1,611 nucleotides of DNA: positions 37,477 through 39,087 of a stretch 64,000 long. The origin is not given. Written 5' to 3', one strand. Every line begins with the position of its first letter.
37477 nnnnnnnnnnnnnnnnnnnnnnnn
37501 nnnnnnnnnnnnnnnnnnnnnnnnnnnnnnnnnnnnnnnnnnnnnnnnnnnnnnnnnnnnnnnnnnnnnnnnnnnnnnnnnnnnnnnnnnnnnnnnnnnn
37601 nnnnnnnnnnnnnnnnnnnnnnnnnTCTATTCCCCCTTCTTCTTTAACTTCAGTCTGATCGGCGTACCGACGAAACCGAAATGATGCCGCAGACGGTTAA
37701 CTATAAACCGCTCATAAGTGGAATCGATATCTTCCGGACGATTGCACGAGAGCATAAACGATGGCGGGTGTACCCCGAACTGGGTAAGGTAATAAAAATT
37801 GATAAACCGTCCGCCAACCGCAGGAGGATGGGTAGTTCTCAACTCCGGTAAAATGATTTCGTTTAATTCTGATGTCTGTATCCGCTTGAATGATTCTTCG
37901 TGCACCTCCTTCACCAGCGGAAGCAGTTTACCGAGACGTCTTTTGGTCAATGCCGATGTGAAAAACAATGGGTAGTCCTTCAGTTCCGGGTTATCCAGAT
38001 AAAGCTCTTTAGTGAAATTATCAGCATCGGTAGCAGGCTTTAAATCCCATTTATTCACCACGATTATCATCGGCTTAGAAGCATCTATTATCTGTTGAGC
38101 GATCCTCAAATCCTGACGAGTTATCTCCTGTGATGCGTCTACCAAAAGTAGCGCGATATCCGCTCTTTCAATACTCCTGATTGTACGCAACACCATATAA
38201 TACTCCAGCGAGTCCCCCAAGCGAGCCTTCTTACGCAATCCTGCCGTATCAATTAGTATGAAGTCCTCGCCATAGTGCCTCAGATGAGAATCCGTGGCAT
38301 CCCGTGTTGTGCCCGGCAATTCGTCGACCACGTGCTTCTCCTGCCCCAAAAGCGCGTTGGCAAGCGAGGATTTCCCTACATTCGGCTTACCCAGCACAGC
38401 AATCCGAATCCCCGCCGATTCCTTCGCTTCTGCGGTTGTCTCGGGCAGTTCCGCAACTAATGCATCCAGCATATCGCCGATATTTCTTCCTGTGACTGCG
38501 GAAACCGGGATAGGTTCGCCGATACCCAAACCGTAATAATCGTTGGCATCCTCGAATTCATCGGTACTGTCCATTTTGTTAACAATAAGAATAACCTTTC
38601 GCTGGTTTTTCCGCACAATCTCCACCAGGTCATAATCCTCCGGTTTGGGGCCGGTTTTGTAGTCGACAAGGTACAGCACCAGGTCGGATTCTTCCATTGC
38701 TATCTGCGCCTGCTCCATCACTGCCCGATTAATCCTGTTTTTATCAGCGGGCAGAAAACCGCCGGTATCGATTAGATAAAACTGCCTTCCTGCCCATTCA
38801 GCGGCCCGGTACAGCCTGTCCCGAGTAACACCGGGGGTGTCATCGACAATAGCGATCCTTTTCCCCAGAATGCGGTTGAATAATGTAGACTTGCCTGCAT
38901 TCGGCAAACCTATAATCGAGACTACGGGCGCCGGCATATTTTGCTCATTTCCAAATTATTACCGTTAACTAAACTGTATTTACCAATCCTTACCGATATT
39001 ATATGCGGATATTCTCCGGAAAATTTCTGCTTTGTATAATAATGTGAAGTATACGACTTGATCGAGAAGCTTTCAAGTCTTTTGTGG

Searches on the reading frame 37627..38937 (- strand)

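Call 70: search_protein_families(library=pfam, proteins=[window:37627-38937:-], max_evalue=0.00001)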
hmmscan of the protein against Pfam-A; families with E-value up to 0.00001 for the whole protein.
window:37627-38937:- (436 aa): 10 families
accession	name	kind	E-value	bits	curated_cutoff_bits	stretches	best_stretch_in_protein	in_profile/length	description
PF01926.29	MMR_HSR1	-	9.1e-60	200.2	21.9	2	6-121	2-113/113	50S ribosome-binding GTPase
PF02421.24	FeoB_N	-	1.5e-27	96.5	27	2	178-300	2-118/156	Ferrous iron transport protein B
PF14714.11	KH_dom-like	-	6e-26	91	27.3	1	352-432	1-81/81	KH-domain-like of EngA bacterial GTPase enzymes, C-terminal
PF00009.33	GTP_EFTU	-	5.1e-24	85.3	26.5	2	252-344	86-184/188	Elongation factor Tu GTP binding domain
PF00350.29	Dynamin_N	-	9.6e-19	68.5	27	0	224-295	101-165/168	Dynamin family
PF04548.22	AIG1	-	6.2e-12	45.7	27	0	178-285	2-109/212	AIG1 family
PF03193.22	RsgA_GTPase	-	5.7e-10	39.7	30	0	108-236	49-170/174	RsgA GTPase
PF00025.27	Arf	-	8.7e-08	32.3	22.3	0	175-339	13-167/174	ADP-ribosylation factor family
PF08477.19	Roc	-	4.7e-06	27.3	27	0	178-298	1-119/119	Ras of Complex, Roc, domain of DAPkinase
PF02492.25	cobW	-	9.8e-06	25.7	20.7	0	224-310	84-167/180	CobW/HypB/UreG, nucleotide-binding domain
